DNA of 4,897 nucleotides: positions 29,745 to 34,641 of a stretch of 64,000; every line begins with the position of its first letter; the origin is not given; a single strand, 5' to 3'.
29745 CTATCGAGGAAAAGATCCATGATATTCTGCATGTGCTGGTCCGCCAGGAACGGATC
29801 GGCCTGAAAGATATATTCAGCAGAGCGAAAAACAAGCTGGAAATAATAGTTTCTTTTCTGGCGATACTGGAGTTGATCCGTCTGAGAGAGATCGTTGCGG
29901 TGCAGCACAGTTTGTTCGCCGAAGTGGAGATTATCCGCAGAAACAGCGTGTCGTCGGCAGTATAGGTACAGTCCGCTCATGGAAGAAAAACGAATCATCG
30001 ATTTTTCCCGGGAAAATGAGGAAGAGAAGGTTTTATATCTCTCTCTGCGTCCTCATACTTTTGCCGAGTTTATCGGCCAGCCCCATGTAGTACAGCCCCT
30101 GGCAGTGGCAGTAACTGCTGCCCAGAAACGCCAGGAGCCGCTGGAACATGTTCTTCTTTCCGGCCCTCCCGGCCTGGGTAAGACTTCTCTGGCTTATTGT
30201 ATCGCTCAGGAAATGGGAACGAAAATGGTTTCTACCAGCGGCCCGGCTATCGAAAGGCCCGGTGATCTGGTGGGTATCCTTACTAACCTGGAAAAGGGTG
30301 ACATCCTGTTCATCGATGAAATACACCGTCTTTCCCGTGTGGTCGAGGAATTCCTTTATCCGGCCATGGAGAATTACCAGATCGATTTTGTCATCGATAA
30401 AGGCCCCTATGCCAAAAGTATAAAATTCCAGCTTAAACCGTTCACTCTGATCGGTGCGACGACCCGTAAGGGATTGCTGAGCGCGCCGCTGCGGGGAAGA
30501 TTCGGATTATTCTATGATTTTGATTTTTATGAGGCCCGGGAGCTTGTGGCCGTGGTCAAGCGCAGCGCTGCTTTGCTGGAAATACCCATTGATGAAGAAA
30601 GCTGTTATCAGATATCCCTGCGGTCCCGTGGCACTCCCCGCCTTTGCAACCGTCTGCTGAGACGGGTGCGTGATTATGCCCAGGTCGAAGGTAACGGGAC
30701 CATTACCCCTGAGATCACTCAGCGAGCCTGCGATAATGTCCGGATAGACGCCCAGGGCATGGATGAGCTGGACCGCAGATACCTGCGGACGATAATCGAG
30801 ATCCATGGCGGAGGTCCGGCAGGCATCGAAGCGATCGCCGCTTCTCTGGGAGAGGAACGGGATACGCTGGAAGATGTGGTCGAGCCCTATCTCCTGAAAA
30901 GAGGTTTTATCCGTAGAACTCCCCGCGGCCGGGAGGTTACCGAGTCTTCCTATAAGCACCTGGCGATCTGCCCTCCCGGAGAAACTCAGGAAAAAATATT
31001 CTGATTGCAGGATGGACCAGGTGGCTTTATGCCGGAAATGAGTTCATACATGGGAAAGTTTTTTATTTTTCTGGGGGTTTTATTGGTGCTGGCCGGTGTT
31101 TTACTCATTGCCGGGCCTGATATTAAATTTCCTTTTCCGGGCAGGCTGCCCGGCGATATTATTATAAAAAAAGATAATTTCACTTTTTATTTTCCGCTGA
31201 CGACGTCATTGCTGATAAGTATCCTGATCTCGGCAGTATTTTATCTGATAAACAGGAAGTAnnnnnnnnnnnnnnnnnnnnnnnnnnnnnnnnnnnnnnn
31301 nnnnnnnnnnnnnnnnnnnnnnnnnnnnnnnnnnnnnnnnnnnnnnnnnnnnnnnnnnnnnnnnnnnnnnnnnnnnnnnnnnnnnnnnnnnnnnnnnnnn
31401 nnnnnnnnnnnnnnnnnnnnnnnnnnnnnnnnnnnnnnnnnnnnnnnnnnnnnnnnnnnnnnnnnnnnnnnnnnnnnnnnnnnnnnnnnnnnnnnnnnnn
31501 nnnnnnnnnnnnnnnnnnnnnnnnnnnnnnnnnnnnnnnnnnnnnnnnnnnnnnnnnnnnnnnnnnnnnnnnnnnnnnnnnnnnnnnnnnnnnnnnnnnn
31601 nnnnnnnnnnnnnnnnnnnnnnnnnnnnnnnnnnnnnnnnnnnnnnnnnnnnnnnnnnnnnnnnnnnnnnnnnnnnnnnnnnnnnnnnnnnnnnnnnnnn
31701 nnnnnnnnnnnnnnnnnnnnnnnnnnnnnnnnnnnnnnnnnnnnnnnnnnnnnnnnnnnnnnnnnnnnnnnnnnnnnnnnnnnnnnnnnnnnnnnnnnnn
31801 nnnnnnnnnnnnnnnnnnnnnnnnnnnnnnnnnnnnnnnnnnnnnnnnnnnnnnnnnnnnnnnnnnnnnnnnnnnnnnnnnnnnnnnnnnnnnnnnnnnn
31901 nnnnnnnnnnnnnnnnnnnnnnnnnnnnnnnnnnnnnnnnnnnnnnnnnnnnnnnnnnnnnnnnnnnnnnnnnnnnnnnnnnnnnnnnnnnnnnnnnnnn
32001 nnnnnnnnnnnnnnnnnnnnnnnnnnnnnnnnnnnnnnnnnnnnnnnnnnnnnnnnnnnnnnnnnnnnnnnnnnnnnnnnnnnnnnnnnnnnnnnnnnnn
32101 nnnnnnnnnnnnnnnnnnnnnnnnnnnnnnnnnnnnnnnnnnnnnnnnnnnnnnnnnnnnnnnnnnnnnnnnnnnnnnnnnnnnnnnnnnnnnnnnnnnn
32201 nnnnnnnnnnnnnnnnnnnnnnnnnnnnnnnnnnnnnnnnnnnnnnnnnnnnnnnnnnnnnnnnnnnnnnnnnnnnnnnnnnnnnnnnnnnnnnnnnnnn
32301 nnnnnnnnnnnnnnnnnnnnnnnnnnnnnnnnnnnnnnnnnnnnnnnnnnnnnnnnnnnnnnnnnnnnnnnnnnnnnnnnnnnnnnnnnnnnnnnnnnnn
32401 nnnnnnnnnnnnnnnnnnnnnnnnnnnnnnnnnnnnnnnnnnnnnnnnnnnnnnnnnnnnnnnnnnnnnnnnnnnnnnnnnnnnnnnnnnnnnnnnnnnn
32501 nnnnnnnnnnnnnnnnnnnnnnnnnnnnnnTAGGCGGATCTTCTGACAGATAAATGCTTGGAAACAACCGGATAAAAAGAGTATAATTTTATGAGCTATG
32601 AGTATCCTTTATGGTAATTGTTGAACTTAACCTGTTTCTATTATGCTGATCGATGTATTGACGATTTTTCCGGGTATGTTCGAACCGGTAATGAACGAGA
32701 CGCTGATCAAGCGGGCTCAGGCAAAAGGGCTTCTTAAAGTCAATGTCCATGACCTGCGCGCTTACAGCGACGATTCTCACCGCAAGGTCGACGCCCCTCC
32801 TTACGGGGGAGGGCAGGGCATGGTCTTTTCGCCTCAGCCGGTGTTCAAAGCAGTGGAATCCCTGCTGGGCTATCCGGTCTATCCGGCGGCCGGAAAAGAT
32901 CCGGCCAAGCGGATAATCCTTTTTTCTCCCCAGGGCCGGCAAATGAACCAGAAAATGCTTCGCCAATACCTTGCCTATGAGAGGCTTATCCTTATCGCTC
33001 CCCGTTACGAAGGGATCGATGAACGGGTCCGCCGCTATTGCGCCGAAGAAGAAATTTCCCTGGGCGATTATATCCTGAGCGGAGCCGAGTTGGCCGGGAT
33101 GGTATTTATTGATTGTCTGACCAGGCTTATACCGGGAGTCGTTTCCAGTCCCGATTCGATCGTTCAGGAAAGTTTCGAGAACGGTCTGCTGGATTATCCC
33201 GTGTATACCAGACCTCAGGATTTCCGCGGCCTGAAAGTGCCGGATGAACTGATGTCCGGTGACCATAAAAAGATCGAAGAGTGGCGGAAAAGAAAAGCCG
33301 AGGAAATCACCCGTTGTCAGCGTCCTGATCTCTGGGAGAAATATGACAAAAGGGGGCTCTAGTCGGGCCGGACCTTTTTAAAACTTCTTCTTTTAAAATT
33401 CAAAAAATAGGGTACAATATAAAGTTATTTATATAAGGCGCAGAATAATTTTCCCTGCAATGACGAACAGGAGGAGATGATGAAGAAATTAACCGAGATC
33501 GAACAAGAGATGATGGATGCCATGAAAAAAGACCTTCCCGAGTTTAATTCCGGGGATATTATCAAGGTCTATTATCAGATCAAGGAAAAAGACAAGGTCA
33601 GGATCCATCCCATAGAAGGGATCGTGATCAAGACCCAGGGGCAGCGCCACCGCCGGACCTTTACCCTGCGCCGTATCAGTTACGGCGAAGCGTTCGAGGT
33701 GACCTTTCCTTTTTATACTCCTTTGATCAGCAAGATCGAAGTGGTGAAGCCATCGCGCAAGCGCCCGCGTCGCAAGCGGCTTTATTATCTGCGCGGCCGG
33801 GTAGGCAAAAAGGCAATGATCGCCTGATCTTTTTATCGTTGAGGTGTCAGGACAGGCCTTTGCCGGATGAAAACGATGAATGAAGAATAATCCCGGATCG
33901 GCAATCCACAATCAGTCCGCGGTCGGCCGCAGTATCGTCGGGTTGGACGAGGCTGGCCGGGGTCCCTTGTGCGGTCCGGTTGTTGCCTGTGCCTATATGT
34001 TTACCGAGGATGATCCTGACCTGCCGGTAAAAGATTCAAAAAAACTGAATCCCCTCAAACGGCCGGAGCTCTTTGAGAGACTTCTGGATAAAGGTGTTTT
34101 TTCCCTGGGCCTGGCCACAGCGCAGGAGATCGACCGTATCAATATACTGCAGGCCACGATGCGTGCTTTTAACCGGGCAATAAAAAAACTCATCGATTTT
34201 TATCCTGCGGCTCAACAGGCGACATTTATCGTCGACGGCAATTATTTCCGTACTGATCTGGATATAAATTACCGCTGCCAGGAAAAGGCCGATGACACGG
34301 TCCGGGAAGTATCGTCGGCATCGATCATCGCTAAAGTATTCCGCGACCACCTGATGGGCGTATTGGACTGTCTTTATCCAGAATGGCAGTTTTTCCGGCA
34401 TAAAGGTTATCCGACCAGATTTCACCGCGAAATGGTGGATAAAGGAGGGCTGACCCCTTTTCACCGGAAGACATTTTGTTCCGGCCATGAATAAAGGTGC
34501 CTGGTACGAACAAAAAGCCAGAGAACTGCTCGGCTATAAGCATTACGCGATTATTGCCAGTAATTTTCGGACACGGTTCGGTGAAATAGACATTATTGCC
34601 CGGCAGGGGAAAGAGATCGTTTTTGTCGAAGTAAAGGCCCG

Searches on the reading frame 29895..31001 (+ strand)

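Call 13: search_protein_families(library=pfam, proteins=[window:29895-31001:+], max_evalue=0.001)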
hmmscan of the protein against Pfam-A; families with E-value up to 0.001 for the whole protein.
window:29895-31001:+ (369 aa): 11 families
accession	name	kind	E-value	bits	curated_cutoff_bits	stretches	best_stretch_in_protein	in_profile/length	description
PF05496.18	RuvB_N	-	8.3e-71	237.3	27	1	51-206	1-156/159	Holliday junction DNA helicase RuvB P-loop domain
PF17864.7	AAA_lid_4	-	1.3e-26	92.6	27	1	212-285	1-74/74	RuvB AAA lid domain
PF05491.19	RuvB_C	-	6.7e-26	90.5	24.7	1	287-356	2-71/72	RuvB C-terminal winged helix domain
PF00004.35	AAA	-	3.6e-21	76.4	21.2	1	86-209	1-129/131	ATPase family associated with various cellular activities (AAA)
PF07728.20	AAA_5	-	6e-08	33.2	22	1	85-203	1-139/139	AAA domain (dynein-related subfamily)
PF06068.19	TIP49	-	2.7e-05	24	23.8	1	58-111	25-78/347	TIP49 P-loop domain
PF13191.12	AAA_16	-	7.3e-05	23.8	32.6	1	64-110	7-51/167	AAA ATPase domain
PF05673.19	DUF815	-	9.1e-05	22.2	23.8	0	74-143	44-116/249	Protein of unknown function (DUF815)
PF01078.27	Mg_chelatase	-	0.00023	21.1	20.3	0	58-105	4-44/207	Magnesium chelatase, subunit ChlI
PF20720.3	nSTAND3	-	0.00031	20.9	27.2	1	75-112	9-46/155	Novel STAND NTPase 3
PF13173.12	AAA_14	-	0.00069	20.1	27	0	86-166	5-94/129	AAA domain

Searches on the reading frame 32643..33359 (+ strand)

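Call 13: search_protein_families(library=pfam, proteins=[window:32643-33359:+], max_evalue=0.001)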
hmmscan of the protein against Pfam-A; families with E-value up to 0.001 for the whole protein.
window:32643-33359:+ (239 aa): 1 family
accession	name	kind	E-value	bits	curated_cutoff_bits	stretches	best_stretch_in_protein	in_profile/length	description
PF01746.26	tRNA_m1G_MT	-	1.6e-54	185.1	27.3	1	23-228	2-195/195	tRNA (Guanine-1)-methyltransferase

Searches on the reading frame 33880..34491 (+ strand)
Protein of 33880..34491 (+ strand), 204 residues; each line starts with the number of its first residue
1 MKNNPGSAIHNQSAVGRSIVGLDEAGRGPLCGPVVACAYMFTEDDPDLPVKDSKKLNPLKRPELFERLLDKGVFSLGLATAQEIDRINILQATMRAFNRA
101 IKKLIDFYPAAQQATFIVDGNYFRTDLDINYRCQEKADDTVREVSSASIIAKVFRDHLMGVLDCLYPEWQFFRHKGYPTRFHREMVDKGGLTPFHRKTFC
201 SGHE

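Call 13: search_protein_families(library=pfam, proteins=[window:33880-34491:+], max_evalue=0.001)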
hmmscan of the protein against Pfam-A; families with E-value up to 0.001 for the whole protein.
window:33880-34491:+ (204 aa): 1 family
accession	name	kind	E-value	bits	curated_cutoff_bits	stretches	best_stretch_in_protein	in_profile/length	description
PF01351.25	RNase_HII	-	1.4e-27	97.3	25.8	1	20-200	1-197/199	Ribonuclease HII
